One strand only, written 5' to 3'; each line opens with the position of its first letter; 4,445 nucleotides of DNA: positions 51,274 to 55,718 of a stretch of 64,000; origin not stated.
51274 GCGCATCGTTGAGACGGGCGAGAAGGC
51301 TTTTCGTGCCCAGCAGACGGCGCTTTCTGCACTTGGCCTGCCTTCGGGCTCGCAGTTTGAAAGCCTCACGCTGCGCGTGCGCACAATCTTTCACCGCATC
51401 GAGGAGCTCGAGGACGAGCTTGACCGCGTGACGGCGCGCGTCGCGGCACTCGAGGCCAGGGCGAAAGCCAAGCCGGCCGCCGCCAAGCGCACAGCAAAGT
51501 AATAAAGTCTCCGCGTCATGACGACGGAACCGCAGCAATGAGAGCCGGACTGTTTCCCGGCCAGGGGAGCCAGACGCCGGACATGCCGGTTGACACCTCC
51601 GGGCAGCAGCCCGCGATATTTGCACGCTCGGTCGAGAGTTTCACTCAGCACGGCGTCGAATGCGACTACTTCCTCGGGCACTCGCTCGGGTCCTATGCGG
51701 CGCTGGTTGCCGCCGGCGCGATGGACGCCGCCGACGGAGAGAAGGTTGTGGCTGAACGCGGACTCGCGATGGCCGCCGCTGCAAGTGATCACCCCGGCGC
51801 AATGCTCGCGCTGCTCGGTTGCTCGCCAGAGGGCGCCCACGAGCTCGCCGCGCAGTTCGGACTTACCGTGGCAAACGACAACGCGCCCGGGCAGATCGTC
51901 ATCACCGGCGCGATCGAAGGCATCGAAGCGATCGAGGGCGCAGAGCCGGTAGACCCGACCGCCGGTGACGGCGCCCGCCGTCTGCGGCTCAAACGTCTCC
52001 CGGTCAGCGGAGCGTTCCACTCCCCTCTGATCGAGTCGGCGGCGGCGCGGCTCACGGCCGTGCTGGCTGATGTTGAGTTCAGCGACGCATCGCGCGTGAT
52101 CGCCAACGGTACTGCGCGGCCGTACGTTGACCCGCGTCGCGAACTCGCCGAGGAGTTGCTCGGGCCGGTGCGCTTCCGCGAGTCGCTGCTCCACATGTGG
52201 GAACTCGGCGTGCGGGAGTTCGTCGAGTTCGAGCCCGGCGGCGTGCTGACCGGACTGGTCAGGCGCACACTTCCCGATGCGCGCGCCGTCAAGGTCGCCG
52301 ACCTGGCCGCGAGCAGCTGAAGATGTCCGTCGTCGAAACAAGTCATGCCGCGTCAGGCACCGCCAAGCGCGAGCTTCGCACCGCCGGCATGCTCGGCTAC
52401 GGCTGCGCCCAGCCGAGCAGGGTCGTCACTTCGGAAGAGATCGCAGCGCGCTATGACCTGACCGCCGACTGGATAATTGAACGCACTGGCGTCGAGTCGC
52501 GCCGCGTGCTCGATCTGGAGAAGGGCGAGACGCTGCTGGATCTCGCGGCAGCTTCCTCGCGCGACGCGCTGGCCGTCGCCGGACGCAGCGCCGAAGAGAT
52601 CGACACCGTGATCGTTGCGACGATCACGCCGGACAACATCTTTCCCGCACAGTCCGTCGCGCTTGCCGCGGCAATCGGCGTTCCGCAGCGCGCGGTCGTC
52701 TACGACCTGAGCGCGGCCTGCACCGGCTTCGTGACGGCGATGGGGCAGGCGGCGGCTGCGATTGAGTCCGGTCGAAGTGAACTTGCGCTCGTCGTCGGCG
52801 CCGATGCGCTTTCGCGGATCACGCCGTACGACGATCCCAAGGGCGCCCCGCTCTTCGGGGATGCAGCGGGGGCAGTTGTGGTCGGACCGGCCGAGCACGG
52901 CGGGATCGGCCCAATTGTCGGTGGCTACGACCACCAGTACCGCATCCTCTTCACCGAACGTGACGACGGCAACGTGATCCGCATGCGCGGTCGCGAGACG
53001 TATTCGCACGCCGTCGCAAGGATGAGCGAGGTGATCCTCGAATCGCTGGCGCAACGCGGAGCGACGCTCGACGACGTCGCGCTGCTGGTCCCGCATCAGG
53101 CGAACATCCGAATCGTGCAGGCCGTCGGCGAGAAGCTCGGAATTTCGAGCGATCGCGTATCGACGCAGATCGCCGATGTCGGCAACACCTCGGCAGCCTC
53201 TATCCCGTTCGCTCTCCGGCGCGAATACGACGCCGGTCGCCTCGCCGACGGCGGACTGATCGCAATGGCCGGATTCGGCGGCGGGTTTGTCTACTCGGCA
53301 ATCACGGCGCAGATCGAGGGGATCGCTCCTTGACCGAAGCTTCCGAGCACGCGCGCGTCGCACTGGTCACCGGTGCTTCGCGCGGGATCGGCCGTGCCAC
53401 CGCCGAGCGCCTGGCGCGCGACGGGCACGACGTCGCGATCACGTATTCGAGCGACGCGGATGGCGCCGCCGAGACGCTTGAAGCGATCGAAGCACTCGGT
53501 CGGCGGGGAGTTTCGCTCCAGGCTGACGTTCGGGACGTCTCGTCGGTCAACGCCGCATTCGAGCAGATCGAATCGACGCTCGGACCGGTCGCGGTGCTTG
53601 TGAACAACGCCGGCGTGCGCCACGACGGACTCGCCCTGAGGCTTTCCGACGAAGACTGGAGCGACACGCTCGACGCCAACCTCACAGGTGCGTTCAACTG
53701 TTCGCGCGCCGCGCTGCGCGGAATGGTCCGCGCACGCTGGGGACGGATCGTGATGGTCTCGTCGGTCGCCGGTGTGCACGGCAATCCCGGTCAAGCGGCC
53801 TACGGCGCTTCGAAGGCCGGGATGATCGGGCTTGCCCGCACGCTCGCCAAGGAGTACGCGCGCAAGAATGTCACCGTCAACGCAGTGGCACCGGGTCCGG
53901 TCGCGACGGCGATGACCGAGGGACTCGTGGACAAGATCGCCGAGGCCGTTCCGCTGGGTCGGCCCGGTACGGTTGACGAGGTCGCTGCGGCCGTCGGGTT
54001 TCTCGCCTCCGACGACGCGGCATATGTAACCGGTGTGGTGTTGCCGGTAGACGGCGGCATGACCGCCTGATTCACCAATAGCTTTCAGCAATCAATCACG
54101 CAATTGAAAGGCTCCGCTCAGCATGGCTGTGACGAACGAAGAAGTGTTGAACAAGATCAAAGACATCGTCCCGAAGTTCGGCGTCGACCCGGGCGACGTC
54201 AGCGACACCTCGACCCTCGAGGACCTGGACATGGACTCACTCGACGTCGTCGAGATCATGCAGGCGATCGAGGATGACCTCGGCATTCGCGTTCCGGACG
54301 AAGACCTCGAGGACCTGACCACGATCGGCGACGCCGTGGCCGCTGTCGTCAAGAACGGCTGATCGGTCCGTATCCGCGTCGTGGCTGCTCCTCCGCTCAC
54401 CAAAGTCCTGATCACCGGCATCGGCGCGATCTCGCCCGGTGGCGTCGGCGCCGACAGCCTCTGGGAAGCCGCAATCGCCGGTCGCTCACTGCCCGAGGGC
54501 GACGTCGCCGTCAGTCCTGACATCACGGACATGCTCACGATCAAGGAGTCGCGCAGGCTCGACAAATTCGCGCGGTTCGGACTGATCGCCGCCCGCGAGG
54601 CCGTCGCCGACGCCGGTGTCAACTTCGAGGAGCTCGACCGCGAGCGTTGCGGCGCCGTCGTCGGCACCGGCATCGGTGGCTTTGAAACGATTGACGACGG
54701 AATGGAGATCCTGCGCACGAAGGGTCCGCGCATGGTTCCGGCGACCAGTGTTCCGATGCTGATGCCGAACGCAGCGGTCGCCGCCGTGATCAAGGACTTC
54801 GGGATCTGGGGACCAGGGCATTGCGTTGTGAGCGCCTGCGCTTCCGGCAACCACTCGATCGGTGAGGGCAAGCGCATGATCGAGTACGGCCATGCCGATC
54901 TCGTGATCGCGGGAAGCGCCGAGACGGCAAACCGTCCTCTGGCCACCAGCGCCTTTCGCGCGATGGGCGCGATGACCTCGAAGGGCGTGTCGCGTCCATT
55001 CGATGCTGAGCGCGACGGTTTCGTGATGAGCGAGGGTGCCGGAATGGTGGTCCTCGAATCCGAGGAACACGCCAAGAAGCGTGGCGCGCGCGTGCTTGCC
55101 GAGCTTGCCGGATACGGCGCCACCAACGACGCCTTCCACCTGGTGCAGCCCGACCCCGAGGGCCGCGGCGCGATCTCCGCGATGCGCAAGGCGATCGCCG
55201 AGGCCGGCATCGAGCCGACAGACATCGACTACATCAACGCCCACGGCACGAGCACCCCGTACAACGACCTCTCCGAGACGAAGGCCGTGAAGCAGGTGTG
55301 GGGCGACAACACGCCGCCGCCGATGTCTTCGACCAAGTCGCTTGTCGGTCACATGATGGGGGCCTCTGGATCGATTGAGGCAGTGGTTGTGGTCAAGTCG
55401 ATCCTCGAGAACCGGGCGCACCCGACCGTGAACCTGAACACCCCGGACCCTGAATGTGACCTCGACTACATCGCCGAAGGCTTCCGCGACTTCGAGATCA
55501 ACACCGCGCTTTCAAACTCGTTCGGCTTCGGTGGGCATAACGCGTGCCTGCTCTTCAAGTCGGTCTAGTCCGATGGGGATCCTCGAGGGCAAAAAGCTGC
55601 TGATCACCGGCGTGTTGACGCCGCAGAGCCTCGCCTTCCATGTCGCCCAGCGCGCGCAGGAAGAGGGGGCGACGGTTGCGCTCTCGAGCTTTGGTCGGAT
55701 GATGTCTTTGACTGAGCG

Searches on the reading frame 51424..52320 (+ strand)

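Call 73: search_protein_families(library=pfam, proteins=[window:51424-52320:+], max_evalue=0.00001)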
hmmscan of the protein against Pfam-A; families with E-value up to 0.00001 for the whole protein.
window:51424-52320:+ (298 aa): 1 family
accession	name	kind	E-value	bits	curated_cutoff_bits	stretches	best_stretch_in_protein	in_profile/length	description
PF00698.26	Acyl_transf_1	-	1.4e-18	67.9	32.7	1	61-295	62-291/319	Acyl transferase domain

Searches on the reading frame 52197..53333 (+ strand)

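Call 73: search_protein_families(library=pfam, proteins=[window:52197-53333:+], max_evalue=0.00001)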
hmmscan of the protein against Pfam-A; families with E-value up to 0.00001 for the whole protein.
window:52197-53333:+ (378 aa): 3 families
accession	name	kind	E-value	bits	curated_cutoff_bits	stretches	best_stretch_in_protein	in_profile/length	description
PF08541.16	ACP_syn_III_C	-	4.9e-27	94.4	26.6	1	284-371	1-88/90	3-Oxoacyl-[acyl-carrier-protein (ACP)] synthase III C terminal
PF08545.16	ACP_syn_III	-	3.5e-21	75.3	24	1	169-237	1-71/80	3-Oxoacyl-[acyl-carrier-protein (ACP)] synthase III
PF00108.29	Thiolase_N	-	9.2e-08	32.2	26.4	1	108-209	18-119/260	Thiolase, N-terminal domain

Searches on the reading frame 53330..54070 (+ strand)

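Call 73: search_protein_families(library=pfam, proteins=[window:53330-54070:+], max_evalue=0.00001)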
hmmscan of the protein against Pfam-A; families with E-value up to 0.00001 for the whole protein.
window:53330-54070:+ (246 aa): 4 families
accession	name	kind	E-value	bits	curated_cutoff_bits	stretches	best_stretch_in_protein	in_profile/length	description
PF13561.12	adh_short_C2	-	5.5e-65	219.7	27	1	15-245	1-236/236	Enoyl-(Acyl carrier protein) reductase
PF00106.31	adh_short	-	4.9e-63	212.6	26.6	1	9-201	1-192/195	short chain dehydrogenase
PF08659.16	KR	-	4.1e-22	79.4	22.6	1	11-174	3-165/180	KR domain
PF01370.27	Epimerase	-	1.7e-07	31.3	20.9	1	11-183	1-167/240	NAD dependent epimerase/dehydratase family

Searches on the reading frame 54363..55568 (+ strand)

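Call 73: search_protein_families(library=pfam, proteins=[window:54363-55568:+], max_evalue=0.00001)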
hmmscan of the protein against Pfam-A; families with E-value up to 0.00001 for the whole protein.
window:54363-55568:+ (401 aa): 2 families
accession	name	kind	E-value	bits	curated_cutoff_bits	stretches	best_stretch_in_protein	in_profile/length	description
PF00109.32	ketoacyl-synt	-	3.5e-43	148.5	20.8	1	59-237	79-252/252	Beta-ketoacyl synthase, N-terminal domain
PF02801.28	Ketoacyl-synt_C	-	1.6e-32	112.5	20.8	1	245-358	1-118/119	Beta-ketoacyl synthase, C-terminal domain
